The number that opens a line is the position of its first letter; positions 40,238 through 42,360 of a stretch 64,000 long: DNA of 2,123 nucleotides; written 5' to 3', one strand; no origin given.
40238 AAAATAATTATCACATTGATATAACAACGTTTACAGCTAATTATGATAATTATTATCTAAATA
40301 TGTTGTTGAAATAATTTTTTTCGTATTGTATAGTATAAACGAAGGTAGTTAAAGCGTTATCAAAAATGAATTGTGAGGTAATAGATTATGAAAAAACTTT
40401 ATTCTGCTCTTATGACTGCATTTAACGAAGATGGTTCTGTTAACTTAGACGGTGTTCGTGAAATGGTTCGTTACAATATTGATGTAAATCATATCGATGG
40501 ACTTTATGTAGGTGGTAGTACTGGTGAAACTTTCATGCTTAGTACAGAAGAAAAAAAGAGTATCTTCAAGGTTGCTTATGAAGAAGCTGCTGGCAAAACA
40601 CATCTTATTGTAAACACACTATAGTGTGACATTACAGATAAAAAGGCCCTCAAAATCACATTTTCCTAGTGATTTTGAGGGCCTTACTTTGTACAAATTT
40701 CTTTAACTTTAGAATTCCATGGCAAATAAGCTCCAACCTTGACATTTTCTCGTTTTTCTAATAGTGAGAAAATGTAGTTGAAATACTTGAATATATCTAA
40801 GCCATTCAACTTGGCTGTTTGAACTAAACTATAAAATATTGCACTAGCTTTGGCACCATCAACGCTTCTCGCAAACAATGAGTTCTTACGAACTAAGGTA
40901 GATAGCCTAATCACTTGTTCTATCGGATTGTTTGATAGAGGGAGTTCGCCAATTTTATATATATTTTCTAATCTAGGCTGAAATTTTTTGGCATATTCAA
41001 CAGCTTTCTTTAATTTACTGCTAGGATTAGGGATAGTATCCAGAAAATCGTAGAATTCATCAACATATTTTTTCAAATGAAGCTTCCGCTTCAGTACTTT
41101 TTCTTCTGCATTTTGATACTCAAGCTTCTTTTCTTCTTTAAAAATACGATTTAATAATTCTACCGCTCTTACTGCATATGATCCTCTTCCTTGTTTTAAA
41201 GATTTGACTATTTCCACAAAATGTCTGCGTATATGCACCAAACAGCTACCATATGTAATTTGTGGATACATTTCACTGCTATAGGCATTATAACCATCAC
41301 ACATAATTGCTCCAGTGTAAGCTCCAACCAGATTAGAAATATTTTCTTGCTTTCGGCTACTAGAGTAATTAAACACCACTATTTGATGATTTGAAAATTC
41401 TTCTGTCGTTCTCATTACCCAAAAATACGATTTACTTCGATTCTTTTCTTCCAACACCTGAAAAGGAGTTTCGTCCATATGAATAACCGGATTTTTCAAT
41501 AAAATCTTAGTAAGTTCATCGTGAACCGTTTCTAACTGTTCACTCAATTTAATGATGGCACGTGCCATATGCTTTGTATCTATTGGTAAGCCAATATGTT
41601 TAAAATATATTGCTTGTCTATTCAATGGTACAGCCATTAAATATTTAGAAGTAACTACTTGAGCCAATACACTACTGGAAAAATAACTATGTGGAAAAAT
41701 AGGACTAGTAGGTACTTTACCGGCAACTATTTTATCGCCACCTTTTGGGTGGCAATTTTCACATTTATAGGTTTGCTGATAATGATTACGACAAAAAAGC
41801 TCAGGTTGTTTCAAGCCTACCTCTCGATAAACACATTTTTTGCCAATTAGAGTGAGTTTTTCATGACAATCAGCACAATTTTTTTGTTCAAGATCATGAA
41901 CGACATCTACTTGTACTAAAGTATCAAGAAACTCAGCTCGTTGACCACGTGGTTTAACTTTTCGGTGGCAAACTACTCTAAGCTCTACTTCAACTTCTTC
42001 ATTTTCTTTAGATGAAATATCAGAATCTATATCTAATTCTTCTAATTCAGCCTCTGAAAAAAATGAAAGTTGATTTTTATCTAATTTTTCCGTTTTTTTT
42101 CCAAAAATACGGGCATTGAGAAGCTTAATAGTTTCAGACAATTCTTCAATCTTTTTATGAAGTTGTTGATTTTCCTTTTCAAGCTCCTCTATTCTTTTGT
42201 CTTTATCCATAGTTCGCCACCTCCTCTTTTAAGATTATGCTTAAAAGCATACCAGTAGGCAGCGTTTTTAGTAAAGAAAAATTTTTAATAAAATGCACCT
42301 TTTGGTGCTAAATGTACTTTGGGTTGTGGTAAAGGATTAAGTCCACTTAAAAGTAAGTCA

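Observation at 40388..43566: IS66 insertion with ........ target duplication splits nanA while nanK, nanE, the regulator and the transporter stay intact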

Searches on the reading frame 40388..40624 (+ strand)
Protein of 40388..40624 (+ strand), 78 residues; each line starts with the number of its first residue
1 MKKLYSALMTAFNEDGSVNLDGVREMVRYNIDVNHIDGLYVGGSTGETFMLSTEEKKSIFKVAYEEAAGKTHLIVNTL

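Call 13: find_encoding_contigs(protein=window:40388-40624:+, flank=5000, max_places=10)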
Protein window:40388-40624:+ (78 aa): 1 contig read that carries it; 1 place shown.
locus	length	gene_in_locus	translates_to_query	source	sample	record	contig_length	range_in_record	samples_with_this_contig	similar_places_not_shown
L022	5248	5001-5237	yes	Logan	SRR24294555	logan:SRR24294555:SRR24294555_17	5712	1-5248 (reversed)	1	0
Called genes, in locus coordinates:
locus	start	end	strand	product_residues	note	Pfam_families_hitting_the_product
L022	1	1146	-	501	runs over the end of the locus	PF00474:SSF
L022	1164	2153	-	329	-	PF00999:Na_H_Exchanger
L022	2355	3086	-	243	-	PF01261:AP_endonuc_2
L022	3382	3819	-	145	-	PF00334:NDK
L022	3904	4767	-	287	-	PF00480:ROK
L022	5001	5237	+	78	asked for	PF00701:DHDPS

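Call 31: list_cluster_members(proteins=[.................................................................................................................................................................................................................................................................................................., window:40388-40624:+, window:42931-43566:+])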
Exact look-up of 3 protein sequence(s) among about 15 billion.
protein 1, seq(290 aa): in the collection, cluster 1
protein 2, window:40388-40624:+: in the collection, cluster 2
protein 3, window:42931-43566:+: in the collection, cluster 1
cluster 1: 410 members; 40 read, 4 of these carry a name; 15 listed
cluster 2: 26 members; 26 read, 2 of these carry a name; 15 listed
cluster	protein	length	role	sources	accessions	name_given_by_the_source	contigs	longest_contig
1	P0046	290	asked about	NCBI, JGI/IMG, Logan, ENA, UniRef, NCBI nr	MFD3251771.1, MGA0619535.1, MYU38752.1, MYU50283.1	N-acetylneuraminate lyase [Ligilactobacillus salivarius] | N-acetylneuraminate lyase n=1 Tax=Ligilactobacillus salivarius TaxID=1624 ...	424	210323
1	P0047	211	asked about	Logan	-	-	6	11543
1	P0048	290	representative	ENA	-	-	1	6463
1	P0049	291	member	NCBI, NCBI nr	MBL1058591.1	N-acetylneuraminate lyase [Ligilactobacillus salivarius]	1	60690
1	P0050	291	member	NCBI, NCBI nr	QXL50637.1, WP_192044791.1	N-acetylneuraminate lyase (plasmid) [Ligilactobacillus salivarius] | N-acetylneuraminate lyase [Ligilactobacillus salivarius]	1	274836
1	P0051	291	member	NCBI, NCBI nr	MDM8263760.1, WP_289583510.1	N-acetylneuraminate lyase [Ligilactobacillus salivarius]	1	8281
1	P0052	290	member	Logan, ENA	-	-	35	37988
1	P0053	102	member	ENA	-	-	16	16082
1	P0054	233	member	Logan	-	-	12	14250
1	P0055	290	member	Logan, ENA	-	-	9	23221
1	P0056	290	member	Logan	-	-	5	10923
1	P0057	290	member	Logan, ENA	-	-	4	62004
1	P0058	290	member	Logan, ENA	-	-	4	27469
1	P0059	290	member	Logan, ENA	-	-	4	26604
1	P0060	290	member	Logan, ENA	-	-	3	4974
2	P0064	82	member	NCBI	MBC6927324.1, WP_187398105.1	dihydrodipicolinate synthase family protein, partial [Ligilactobacillus salivarius]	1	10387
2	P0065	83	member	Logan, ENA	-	-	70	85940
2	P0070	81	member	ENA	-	-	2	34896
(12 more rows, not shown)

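Call 36: find_encoding_contigs(protein=P0065, flank=4000, max_places=4)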
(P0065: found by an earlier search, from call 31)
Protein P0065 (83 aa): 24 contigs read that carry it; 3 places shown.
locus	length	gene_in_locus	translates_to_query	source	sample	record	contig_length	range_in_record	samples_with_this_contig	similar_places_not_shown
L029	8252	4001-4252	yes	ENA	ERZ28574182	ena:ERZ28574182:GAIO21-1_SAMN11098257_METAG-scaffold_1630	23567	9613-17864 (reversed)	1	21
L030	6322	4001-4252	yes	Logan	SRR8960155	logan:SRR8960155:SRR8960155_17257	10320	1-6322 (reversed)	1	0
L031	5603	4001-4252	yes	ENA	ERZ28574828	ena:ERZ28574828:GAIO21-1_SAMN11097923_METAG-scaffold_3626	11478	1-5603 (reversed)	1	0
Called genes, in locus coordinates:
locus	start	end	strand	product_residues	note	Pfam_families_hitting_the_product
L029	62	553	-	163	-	PF07274:DUF1440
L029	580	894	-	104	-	PF01883:FeS_assembly_P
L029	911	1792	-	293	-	PF03313:SDH_alpha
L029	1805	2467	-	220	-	PF03315:SDH_beta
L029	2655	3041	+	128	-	PF04074:DUF386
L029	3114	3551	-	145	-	PF00334:NDK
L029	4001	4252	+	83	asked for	PF00701:DHDPS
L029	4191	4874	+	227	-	PF00701:DHDPS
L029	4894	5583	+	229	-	PF04131:NanE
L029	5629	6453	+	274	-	PF01418:HTH_6, PF01047:MarR (weak), PF13580:SIS_2 (faint), PF01380:SIS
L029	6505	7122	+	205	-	PF01370:Epimerase (weak)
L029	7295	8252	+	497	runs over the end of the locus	PF00324:AA_permease, PF13520:AA_permease_2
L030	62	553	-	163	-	PF07274:DUF1440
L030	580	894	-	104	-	PF01883:FeS_assembly_P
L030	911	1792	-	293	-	PF03313:SDH_alpha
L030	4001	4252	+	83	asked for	PF00701:DHDPS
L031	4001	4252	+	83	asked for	PF00701:DHDPS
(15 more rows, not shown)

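Call 45: find_encoding_contigs(protein=P0070, flank=1500, max_places=3)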
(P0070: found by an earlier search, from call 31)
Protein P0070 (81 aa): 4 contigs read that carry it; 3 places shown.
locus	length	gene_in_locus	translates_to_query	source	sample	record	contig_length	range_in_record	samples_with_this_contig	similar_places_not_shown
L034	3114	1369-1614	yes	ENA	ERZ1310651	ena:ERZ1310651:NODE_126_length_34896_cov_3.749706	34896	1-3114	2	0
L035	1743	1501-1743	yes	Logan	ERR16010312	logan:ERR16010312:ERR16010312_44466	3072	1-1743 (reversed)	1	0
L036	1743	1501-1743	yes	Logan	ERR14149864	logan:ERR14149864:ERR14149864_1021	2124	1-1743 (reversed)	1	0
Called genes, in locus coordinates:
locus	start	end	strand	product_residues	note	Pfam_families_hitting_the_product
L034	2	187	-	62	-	?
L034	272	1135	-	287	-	PF00480:ROK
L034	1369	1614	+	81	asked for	PF00701:DHDPS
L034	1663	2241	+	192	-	PF00701:DHDPS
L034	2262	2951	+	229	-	PF04131:NanE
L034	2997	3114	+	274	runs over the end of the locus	PF01418:HTH_6, PF01047:MarR (weak), PF13580:SIS_2 (faint), PF01380:SIS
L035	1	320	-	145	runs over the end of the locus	PF00334:NDK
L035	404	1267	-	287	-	PF00480:ROK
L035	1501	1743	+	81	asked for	PF00701:DHDPS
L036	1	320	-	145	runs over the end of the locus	PF00334:NDK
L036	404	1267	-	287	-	PF00480:ROK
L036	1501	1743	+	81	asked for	PF00701:DHDPS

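Call 46: find_encoding_contigs(protein=P0064, flank=1500, max_places=3)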
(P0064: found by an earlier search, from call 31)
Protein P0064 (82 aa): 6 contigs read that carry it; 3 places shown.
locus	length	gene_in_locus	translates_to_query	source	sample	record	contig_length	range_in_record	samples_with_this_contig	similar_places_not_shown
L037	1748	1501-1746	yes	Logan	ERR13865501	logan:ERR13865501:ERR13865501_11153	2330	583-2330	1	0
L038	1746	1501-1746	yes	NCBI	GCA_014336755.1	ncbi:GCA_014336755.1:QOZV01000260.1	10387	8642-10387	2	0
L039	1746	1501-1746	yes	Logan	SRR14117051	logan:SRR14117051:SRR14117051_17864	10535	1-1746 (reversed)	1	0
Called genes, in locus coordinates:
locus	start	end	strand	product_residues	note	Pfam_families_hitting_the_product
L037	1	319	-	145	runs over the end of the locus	PF00334:NDK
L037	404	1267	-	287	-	PF00480:ROK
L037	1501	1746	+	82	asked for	PF00701:DHDPS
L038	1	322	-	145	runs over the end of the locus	PF00334:NDK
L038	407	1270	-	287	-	-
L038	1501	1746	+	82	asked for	PF00701:DHDPS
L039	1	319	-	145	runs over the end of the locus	PF00334:NDK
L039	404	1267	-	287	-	PF00480:ROK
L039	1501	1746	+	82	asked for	PF00701:DHDPS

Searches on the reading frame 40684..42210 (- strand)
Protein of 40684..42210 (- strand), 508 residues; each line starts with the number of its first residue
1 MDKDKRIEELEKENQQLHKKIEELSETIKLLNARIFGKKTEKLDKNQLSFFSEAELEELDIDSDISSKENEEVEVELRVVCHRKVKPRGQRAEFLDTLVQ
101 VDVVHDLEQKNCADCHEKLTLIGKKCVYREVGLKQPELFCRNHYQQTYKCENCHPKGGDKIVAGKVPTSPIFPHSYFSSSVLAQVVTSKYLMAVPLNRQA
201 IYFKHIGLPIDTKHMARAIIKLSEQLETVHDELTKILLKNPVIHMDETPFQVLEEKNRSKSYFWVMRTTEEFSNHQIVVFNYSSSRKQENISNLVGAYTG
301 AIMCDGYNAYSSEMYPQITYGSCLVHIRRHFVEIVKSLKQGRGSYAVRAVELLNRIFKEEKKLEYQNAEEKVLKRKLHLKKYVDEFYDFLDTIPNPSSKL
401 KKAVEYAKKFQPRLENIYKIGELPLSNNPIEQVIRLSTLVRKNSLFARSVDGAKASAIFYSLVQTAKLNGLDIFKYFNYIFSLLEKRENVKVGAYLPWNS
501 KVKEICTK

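Call 5: search_protein_families(library=pfam, proteins=[window:40684-42210:-])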
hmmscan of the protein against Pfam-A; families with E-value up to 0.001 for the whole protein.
window:40684-42210:- (508 aa): 4 families
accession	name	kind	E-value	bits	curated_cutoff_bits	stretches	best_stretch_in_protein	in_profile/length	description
PF03050.20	DDE_Tnp_IS66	-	4.4e-74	249.9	23.1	1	174-454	1-283/284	Transposase IS66 family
PF13007.12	LZ_Tnp_IS66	-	8.2e-10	39.7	22.9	1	24-103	2-71/71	Transposase C of IS166 homeodomain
PF13817.11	DDE_Tnp_IS66_C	-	1.1e-05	25.9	30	1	461-498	1-39/39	IS66 C-terminal element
PF13005.12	zf-IS66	-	8.9e-05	23.3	27.3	1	110-154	2-46/46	zinc-finger binding domain of transposase IS66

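Call 6: search_protein_families(library=ncbifam, proteins=[window:40684-42210:-])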
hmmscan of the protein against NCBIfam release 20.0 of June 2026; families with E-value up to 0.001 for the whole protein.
window:40684-42210:- (508 aa): 1 family
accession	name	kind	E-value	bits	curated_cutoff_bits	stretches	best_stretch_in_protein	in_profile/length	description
NF033517.1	transpos_IS66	equivalog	5.6e-88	295.6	180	1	86-482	4-385/387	IS66 family transposase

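Call 8: find_encoding_contigs(protein=window:40684-42210:-, flank=3000, max_places=10)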
Protein window:40684-42210:- (508 aa): 24 contigs read that carry it; 10 places shown.
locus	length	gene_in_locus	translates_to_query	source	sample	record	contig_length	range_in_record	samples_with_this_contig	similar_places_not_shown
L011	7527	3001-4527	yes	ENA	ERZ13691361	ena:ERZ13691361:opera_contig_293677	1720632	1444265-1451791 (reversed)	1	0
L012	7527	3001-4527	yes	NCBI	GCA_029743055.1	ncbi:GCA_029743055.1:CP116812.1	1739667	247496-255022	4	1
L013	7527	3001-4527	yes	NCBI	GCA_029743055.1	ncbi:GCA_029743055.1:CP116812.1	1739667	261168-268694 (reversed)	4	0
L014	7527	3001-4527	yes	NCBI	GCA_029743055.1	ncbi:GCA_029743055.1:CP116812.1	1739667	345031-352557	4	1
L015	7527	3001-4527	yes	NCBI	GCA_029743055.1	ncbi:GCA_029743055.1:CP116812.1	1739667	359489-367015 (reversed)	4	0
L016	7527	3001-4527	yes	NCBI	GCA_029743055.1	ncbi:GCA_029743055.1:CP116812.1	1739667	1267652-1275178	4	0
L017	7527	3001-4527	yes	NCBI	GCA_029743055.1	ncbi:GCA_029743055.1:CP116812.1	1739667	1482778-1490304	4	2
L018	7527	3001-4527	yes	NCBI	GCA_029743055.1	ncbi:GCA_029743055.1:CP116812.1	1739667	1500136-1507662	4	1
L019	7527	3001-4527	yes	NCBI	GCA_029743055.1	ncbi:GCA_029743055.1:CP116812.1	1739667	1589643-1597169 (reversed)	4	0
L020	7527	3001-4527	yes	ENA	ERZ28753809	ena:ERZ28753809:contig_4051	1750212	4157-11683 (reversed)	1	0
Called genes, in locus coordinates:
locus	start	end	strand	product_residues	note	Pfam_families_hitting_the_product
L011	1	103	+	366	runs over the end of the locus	PF01926:MMR_HSR1, PF02421:FeoB_N, PF06071:YchF-GTPase_C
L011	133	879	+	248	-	PF06570:DUF1129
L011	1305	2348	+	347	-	PF13091:PLDc_2, PF00614:PLDc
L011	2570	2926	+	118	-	PF05717:TnpB_IS66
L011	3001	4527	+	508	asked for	PF13007:LZ_Tnp_IS66, PF03050:DDE_Tnp_IS66, PF13817:DDE_Tnp_IS66_C (weak)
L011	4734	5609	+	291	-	-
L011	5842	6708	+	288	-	PF01297:ZnuA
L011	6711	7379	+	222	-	PF13476:AAA_23 (faint), PF13175:AAA_15 (weak), PF00005:ABC_tran, PF02463:SMC_N (faint), PF13191:AAA_16 (weak), PF05729:NACHT (faint), PF13304:AAA_21 (faint), PF13401:AAA_22, +1 more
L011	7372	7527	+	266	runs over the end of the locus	PF00950:ABC-3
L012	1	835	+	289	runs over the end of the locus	PF01263:Aldose_epim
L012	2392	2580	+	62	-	-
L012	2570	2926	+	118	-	PF05717:TnpB_IS66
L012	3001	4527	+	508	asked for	PF13007:LZ_Tnp_IS66, PF03050:DDE_Tnp_IS66, PF13817:DDE_Tnp_IS66_C (weak)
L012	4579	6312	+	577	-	PF13292:DXP_synthase_N, PF02775:TPP_enzyme_C (weak), PF00456:Transketolase_N, PF02779:Transket_pyr, PF02780:Transketolase_C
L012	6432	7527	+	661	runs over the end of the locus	PF02463:SMC_N (weak), PF00005:ABC_tran, PF13304:AAA_21 (faint), PF12704:MacB_PCD, PF02687:FtsX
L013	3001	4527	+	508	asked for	PF13007:LZ_Tnp_IS66, PF03050:DDE_Tnp_IS66, PF13817:DDE_Tnp_IS66_C (weak)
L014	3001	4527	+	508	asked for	PF13007:LZ_Tnp_IS66, PF03050:DDE_Tnp_IS66, PF13817:DDE_Tnp_IS66_C (weak)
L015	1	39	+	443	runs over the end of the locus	PF01966:HD, PF19276:HD_assoc_2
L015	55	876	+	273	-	PF00702:Hydrolase (faint), PF05116:S6PP (weak), PF08282:Hydrolase_3, PF13344:Hydrolase_6 (faint), PF05116:S6PP (weak)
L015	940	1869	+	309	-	PF04657:DMT_YdcZ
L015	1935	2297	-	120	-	-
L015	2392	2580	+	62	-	-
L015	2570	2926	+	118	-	PF05717:TnpB_IS66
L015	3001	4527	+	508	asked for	PF13007:LZ_Tnp_IS66, PF03050:DDE_Tnp_IS66, PF13817:DDE_Tnp_IS66_C (weak)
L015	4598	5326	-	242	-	-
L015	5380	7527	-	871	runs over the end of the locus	PF22860:DUF7017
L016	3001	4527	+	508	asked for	PF13007:LZ_Tnp_IS66, PF03050:DDE_Tnp_IS66, PF13817:DDE_Tnp_IS66_C (weak)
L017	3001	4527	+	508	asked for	PF13007:LZ_Tnp_IS66, PF03050:DDE_Tnp_IS66, PF13817:DDE_Tnp_IS66_C (weak)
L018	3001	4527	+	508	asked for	PF13007:LZ_Tnp_IS66, PF03050:DDE_Tnp_IS66, PF13817:DDE_Tnp_IS66_C (weak)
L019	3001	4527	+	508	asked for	PF13007:LZ_Tnp_IS66, PF03050:DDE_Tnp_IS66, PF13817:DDE_Tnp_IS66_C (weak)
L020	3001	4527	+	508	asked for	PF13007:LZ_Tnp_IS66, PF03050:DDE_Tnp_IS66, PF13817:DDE_Tnp_IS66_C (weak)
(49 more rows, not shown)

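Call 27: list_cluster_members(proteins=[window:40684-42210:-, window:42285-42641:-, window:42631-42882:-])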
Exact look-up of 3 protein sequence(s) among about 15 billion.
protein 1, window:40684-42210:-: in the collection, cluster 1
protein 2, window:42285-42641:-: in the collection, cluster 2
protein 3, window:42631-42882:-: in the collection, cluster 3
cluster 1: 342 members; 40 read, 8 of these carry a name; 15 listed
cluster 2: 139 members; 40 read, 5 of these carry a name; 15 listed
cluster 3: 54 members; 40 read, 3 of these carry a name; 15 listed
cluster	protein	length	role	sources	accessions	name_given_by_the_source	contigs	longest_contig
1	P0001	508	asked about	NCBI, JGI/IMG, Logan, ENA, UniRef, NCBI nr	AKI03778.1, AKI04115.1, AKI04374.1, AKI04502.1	IS66 family transposase [Lactobacillus salivarius] | transposase | Uncharacterized protein n=14 Tax=Bacteria TaxID=2 RepID=A0A0F7PSD6_9LACO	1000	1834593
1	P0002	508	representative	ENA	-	-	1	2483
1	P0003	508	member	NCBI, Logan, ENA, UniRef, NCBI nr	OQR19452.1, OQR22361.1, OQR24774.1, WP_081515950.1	IS66 family transposase [Ligilactobacillus salivarius] | Uncharacterized protein n=1 Tax=Ligilactobacillus salivarius TaxID=1624 ...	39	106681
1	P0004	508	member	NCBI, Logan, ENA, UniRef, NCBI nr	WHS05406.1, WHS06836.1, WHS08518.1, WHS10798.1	IS66 family transposase [Ligilactobacillus salivarius] | IS66 family transposase n=1 Tax=Ligilactobacillus salivarius TaxID=1624 ...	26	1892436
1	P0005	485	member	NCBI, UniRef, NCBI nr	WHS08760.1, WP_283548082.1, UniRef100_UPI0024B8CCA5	IS66 family transposase [Ligilactobacillus salivarius] | IS66 family transposase n=1 Tax=Ligilactobacillus salivarius TaxID=1624 ...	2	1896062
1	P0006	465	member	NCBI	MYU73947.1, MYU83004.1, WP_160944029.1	IS66 family transposase, partial [Ligilactobacillus salivarius]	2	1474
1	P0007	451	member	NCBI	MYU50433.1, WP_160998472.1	IS66 family transposase, partial [Lactobacillus salivarius]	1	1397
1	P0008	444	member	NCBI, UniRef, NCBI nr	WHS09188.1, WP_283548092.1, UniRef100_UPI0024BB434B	IS66 family transposase (plasmid) [Ligilactobacillus salivarius] | IS66 family transposase n=1 Tax=Ligilactobacillus salivarius TaxID=1624 ... | IS66 family transposase [Ligilactobacillus salivarius]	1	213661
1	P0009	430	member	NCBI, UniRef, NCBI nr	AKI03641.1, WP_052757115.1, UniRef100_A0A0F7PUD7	IS66 family transposase [Ligilactobacillus salivarius] | Uncharacterized protein n=1 Tax=Ligilactobacillus salivarius str. Ren TaxID=1194971 ...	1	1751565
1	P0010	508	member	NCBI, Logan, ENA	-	-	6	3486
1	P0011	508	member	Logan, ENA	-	-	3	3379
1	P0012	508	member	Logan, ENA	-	-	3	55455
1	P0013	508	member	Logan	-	-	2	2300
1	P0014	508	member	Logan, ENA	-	-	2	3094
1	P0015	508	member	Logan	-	-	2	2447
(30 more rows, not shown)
